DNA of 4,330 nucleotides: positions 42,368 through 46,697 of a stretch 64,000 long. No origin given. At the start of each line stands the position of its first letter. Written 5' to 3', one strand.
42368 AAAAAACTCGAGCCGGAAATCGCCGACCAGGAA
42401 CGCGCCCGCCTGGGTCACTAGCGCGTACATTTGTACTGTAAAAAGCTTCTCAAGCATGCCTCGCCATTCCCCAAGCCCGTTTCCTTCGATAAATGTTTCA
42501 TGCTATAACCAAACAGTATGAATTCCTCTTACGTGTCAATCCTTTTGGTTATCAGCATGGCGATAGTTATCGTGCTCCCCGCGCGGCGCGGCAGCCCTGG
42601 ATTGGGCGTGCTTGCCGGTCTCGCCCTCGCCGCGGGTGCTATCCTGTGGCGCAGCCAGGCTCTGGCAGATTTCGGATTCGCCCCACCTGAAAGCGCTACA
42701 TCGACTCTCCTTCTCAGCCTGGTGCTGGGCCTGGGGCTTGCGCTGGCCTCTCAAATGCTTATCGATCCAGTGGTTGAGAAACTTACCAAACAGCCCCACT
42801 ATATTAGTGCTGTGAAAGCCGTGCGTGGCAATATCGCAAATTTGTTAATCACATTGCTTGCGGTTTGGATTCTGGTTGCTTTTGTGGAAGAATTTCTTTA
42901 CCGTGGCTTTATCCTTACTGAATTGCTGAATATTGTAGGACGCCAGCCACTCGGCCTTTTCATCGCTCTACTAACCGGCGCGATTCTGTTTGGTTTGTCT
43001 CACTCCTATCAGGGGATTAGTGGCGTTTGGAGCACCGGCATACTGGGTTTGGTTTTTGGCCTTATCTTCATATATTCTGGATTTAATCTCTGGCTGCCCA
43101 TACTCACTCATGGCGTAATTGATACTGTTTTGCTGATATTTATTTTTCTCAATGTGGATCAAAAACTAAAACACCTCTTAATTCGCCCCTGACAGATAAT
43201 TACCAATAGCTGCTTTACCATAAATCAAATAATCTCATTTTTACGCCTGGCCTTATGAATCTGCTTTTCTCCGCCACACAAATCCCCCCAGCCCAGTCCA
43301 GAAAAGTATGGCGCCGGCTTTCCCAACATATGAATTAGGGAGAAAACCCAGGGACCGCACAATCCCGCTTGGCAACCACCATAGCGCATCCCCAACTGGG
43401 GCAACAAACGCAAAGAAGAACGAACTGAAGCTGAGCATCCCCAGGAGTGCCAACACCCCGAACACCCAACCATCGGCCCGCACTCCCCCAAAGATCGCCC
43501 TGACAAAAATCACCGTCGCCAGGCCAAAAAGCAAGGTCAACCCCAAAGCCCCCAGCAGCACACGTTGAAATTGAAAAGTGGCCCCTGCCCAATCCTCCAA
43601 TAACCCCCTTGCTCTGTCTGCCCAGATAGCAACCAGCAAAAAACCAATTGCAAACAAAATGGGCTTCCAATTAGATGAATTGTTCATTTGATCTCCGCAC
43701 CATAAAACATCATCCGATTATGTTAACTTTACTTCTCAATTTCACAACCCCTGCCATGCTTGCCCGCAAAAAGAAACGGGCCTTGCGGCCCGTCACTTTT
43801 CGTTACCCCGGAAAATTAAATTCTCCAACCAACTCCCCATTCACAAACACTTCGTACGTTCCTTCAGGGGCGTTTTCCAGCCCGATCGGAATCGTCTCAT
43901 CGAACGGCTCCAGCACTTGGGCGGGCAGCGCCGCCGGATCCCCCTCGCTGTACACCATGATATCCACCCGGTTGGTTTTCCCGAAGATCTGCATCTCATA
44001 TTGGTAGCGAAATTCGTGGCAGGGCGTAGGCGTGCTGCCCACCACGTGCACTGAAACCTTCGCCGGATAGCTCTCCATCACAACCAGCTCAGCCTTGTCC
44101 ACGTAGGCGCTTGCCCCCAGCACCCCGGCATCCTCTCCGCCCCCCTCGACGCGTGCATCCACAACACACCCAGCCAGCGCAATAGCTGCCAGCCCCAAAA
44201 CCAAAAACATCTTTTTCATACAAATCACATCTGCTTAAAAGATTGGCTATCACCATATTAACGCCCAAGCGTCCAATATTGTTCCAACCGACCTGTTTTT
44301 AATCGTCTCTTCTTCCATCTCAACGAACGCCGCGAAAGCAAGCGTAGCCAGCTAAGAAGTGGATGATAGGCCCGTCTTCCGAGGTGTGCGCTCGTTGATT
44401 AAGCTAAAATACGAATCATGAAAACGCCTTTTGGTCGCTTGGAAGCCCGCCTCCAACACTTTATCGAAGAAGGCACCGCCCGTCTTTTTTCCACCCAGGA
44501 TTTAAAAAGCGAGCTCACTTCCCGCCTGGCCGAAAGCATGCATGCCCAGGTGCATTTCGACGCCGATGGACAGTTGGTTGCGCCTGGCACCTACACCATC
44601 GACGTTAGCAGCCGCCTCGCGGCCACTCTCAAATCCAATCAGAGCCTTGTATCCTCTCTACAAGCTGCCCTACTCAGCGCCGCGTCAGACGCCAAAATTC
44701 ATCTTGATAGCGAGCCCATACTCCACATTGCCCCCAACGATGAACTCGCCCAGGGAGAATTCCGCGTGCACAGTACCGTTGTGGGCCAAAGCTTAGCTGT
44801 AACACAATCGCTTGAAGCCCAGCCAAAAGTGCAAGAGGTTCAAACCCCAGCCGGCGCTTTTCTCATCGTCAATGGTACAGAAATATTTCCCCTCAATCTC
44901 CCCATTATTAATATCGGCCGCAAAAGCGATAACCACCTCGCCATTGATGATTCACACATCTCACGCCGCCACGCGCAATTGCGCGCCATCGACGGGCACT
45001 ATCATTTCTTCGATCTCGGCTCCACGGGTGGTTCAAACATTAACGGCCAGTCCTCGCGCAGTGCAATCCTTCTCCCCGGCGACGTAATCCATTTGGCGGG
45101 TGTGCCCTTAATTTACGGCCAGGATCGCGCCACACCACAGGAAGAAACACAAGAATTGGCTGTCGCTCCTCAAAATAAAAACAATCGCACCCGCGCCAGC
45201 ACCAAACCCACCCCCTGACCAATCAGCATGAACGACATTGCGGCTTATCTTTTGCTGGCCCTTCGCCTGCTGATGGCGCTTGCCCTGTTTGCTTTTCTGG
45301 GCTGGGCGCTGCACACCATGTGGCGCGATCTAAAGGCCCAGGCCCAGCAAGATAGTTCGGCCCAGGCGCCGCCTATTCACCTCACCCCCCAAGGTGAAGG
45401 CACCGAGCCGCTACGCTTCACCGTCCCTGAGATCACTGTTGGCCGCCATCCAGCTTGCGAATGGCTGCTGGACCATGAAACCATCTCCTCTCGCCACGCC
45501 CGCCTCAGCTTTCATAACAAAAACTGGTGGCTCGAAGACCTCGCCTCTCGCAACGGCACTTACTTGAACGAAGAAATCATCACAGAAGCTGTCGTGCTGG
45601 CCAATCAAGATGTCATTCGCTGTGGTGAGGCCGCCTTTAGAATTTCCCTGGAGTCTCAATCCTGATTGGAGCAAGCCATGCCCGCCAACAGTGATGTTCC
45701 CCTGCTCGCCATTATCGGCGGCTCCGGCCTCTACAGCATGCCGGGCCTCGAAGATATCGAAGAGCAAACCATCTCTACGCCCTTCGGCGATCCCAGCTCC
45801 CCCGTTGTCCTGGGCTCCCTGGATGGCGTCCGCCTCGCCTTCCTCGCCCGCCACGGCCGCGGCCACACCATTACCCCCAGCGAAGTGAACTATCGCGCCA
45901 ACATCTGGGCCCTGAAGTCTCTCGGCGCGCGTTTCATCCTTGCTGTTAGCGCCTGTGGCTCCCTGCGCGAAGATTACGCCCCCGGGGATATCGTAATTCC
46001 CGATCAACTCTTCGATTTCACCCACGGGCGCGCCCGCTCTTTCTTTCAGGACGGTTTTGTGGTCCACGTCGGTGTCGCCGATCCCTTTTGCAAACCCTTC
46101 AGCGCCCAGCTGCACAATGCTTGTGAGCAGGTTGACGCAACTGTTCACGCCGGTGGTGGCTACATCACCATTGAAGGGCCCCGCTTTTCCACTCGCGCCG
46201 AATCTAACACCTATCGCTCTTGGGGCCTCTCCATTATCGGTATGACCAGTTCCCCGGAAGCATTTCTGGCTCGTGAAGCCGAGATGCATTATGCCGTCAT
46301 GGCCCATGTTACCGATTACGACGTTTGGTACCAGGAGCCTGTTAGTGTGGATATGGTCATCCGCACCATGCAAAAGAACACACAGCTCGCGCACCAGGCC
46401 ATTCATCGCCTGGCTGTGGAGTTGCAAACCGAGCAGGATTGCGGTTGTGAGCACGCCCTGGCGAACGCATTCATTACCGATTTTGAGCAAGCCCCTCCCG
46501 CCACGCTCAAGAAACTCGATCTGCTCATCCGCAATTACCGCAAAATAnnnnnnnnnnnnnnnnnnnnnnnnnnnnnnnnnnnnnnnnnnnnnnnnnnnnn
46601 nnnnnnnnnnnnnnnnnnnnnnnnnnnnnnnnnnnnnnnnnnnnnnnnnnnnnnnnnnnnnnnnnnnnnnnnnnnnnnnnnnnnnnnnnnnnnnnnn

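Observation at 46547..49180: One polypeptide fusing a SEDS (RodA/FtsW) polymerase to a class B PBP whose three transpeptidase motifs are all degenerate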

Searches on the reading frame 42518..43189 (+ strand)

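Call 37: search_protein_families(library=pfam, proteins=[window:42518-43189:+], max_evalue=0.001)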
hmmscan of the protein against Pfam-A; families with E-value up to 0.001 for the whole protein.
window:42518-43189:+ (224 aa): 1 family
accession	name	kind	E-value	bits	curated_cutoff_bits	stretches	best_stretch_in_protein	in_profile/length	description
PF02517.21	Rce1-like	-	1.3e-16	61.1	22.4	1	108-203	3-92/93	Type II CAAX prenyl endopeptidase Rce1-like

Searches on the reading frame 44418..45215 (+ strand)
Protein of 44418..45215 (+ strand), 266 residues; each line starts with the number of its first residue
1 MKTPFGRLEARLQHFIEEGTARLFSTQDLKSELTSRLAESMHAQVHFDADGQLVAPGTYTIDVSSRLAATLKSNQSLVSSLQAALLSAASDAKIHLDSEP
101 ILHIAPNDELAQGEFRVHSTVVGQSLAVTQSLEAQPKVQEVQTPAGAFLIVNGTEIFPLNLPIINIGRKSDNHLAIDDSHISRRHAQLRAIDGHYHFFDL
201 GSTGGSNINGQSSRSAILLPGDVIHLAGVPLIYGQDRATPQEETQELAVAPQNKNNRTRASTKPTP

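Call 37: search_protein_families(library=pfam, proteins=[window:44418-45215:+], max_evalue=0.001)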
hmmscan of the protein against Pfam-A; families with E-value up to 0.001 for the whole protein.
window:44418-45215:+ (266 aa): 3 families
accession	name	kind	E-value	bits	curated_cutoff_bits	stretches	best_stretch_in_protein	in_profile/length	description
PF00498.31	FHA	-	8.9e-14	52.1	20.7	1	165-226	2-66/67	FHA domain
PF12401.13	FhaA_N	-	6e-12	46.5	25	1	6-117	2-114/115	FhaA, N-terminal domain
PF16697.10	Yop-YscD_cpl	-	1.1e-08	35.6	33.2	1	155-226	10-83/94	Inner membrane component of T3SS, cytoplasmic domain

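Call 38: search_protein_families(library=ncbifam, proteins=[window:44418-45215:+], max_evalue=0.001)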
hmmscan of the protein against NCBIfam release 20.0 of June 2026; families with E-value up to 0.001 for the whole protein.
window:44418-45215:+ (266 aa): 6 families
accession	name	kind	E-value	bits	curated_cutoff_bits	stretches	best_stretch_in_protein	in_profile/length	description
NF041660.2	oxygluDhInhib_OdhI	equivalog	3e-12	46.5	200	1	132-233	22-127/130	oxoglutarate dehydrogenase inhibitor Odhl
NF049868.1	FhaB_Rv0019c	equivalog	2.5e-10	40.6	125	1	133-215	54-139/158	FHA domain-containing protein FhaB/FipA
NF052573.1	HisKinEspAMyxo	equivalog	4.3e-10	38.3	1400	1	156-231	40-116/755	serine histidine kinase EspA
NF033760.1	gliding_GltG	equivalog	4.6e-10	38.7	650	1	163-244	25-107/650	adventurous gliding motility protein GltG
TIGR03354.1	VI_FHA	hypoth_equivalog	2.7e-06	27.5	120.25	1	165-214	27-77/420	type VI secretion system-associated FHA domain protein TagH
NF052403.1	ESX1TransRegEspM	equivalog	0.0009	18.2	550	0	163-219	30-85/367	ESX-1 type VII secretion system transcriptional regulator EspM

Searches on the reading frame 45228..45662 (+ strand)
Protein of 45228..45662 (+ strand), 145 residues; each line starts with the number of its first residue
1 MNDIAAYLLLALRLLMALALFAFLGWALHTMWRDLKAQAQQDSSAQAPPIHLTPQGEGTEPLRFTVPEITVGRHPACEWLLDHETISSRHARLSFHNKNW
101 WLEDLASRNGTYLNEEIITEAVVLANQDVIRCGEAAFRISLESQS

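Call 37: search_protein_families(library=pfam, proteins=[window:45228-45662:+], max_evalue=0.001)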
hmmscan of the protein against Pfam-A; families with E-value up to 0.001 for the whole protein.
window:45228-45662:+ (145 aa): 2 families
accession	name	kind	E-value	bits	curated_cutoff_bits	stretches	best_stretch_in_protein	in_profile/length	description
PF00498.31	FHA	-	5.1e-20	72.1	20.7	1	69-133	1-67/67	FHA domain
PF16697.10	Yop-YscD_cpl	-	1.1e-13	51.7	33.2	1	67-140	17-91/94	Inner membrane component of T3SS, cytoplasmic domain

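Call 38: search_protein_families(library=ncbifam, proteins=[window:45228-45662:+], max_evalue=0.001)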
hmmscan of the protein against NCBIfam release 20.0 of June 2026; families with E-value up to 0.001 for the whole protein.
window:45228-45662:+ (145 aa): 5 families
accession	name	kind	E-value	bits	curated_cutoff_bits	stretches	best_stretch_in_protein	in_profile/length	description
NF049868.1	FhaB_Rv0019c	equivalog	5e-22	78.6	125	1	64-138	83-157/158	FHA domain-containing protein FhaB/FipA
NF041660.2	oxygluDhInhib_OdhI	equivalog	2.8e-12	46.6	200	1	67-134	56-122/130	oxoglutarate dehydrogenase inhibitor Odhl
TIGR03354.1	VI_FHA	hypoth_equivalog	4.6e-12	46.5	120.25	1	63-141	20-103/420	type VI secretion system-associated FHA domain protein TagH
NF052573.1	HisKinEspAMyxo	equivalog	6e-05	21.2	1400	1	64-141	43-121/755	serine histidine kinase EspA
NF052403.1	ESX1TransRegEspM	equivalog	0.00036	19.5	550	1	43-136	5-96/367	ESX-1 type VII secretion system transcriptional regulator EspM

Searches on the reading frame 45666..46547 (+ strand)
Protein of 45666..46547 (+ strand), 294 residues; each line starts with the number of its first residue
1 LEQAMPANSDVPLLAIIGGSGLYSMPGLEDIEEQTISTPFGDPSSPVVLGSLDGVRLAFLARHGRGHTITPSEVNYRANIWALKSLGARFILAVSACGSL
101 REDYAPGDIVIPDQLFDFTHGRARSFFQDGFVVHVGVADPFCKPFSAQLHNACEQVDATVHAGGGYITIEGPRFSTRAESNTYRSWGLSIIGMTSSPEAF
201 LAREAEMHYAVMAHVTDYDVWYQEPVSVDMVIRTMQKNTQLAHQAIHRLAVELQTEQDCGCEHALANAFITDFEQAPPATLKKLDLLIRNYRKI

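Call 37: search_protein_families(library=pfam, proteins=[window:45666-46547:+], max_evalue=0.001)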
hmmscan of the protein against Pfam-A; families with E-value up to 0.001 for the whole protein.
window:45666-46547:+ (294 aa): 1 family
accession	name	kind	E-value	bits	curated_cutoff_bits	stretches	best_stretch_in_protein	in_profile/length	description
PF01048.26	PNP_UDP_1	-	2.1e-44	152.1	25.1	1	14-249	2-231/233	Phosphorylase superfamily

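Call 38: search_protein_families(library=ncbifam, proteins=[window:45666-46547:+], max_evalue=0.001)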
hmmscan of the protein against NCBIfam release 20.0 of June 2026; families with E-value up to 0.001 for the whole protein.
window:45666-46547:+ (294 aa): 11 families
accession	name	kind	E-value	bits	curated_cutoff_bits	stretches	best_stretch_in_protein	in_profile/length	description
NF006492.0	PRK08931.1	equivalog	3.6e-101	338.4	437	1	12-287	4-284/291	S-methyl-5'-thioadenosine phosphorylase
NF006334.0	PRK08564.1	equivalog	1.4e-97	326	382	1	9-269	5-266/267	S-methyl-5'-thioadenosine phosphorylase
NF005657.0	PRK07432.1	equivalog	1.2e-96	323.3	453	1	14-292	6-290/291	S-methyl-5'-thioadenosine phosphorylase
TIGR01694.1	MTAP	equivalog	7.2e-91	303.8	274.85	1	14-247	2-235/240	S-methyl-5'-thioadenosine phosphorylase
NF005876.0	PRK07823.1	equivalog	6e-77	258.4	306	1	13-267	7-259/267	S-methyl-5'-thioadenosine phosphorylase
NF006599.0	PRK09136.1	equivalog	3.6e-67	226.1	223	1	13-250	3-240/247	S-methyl-5'-thioinosine phosphorylase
NF006054.0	PRK08202.1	equivalog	1.3e-21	77.3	218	1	46-248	66-269/274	purine-nucleoside phosphorylase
TIGR01697.1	PNPH-PUNA-XAPA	subfamily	1.2e-19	70.7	197.1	1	44-247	40-243/247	inosine/guanosine/xanthosine phosphorylase family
TIGR01698.1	PUNP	equivalog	3.2e-15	56.2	302.6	1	62-218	56-211/245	purine-nucleoside phosphorylase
TIGR01700.1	PNPH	equivalog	4.6e-15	55.7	293.35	1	45-248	41-246/249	purine nucleoside phosphorylase I, inosine and guanosine-specific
TIGR01699.1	XAPA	equivalog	2e-11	43.9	370.9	1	30-217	27-213/248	xanthosine phosphorylase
